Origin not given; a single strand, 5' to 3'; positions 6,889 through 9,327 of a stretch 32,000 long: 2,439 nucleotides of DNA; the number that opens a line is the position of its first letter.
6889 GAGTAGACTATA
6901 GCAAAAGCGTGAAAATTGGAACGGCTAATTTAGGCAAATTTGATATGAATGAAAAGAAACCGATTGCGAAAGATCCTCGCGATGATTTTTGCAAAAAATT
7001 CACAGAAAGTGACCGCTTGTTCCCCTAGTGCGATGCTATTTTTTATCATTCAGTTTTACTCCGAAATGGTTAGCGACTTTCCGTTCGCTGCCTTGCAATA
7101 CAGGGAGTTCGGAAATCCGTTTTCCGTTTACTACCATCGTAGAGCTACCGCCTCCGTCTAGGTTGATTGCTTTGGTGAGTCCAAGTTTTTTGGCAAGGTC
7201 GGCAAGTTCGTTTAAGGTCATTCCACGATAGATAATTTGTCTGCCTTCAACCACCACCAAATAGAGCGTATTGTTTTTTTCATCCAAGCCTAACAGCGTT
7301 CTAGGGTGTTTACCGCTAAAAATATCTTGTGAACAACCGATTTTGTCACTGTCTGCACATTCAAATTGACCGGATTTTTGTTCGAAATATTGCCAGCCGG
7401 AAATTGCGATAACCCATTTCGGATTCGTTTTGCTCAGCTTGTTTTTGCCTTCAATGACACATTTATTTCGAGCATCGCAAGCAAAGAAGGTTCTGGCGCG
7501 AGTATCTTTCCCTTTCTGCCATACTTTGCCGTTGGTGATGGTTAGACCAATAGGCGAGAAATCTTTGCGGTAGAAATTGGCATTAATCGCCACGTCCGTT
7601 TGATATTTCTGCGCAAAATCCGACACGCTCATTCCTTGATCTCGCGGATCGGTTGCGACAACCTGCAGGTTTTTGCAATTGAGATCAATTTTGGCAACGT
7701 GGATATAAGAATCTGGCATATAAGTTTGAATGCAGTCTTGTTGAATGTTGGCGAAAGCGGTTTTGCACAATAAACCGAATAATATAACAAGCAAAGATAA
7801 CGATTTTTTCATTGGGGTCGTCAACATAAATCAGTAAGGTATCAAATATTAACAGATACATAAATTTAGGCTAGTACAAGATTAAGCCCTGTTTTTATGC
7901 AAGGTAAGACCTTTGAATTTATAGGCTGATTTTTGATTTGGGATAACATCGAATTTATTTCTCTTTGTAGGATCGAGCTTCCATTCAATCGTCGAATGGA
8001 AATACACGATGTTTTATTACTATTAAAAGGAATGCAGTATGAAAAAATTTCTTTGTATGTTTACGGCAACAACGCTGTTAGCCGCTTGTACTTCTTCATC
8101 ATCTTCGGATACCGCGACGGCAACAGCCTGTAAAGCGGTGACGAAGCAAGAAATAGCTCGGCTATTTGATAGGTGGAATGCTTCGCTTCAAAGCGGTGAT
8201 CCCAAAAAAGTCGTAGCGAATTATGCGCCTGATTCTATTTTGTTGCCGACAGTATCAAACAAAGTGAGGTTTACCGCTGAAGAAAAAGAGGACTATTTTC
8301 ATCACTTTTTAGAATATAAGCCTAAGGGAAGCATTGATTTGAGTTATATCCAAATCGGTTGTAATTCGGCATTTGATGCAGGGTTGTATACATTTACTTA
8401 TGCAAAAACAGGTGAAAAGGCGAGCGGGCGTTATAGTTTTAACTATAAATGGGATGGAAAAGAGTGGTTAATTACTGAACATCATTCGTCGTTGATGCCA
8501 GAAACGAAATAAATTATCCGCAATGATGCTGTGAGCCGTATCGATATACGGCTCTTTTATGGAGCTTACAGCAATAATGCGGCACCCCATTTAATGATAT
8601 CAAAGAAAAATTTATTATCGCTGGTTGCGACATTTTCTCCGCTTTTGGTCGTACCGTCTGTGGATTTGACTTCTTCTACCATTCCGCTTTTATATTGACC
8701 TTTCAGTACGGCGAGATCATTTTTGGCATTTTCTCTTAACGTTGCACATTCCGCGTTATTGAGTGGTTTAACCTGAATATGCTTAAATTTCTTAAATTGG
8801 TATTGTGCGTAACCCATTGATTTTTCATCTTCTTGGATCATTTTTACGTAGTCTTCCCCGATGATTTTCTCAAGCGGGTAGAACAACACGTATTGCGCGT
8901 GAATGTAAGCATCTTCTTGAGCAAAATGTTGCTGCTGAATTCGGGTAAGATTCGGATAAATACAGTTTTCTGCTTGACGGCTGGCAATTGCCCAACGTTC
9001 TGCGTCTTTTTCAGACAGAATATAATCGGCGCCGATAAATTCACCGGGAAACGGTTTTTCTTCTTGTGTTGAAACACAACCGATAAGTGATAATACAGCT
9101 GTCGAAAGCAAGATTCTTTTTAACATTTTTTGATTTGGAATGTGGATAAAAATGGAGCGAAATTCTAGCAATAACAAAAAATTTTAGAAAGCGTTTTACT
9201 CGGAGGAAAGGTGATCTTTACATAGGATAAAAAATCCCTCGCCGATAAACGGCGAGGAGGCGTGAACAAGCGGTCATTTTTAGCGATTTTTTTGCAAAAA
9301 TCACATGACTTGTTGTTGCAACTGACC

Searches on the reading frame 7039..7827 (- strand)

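Call 65: search_protein_families(library=pfam, proteins=[window:7039-7827:-], max_evalue=0.0001)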
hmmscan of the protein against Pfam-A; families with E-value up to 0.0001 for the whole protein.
window:7039-7827:- (263 aa): 1 family
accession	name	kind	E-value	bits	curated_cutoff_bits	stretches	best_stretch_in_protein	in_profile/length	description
PF09992.14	NAGPA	-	9.1e-35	120.8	25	1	77-257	3-168/169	Phosphodiester glycosidase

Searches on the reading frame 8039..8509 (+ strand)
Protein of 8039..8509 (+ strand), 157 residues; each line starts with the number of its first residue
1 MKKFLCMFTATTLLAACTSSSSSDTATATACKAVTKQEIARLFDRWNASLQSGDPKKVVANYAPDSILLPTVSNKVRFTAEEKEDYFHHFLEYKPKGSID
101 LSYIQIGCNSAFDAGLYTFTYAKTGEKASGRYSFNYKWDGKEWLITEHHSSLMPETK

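Call 65: search_protein_families(library=pfam, proteins=[window:8039-8509:+], max_evalue=0.0001)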
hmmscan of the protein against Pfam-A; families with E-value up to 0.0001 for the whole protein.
window:8039-8509:+ (157 aa): 2 families
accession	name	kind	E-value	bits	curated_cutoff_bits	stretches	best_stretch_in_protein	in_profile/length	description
PF08332.16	CaMKII_AD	-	3.4e-17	63.3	22.1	1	36-154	2-128/128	Calcium/calmodulin dependent protein kinase II association domain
PF14534.12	DUF4440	-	5.4e-06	27.2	25.2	1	39-145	1-107/107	Domain of unknown function (DUF4440)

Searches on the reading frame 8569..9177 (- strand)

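Call 65: search_protein_families(library=pfam, proteins=[window:8569-9177:-], max_evalue=0.0001)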
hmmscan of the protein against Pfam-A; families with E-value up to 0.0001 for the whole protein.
window:8569-9177:- (203 aa): 1 family
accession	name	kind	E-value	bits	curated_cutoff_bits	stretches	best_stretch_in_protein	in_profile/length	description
PF17311.7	DUF5358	-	8e-73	244.2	25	1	44-203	1-160/160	Family of unknown function (DUF5358)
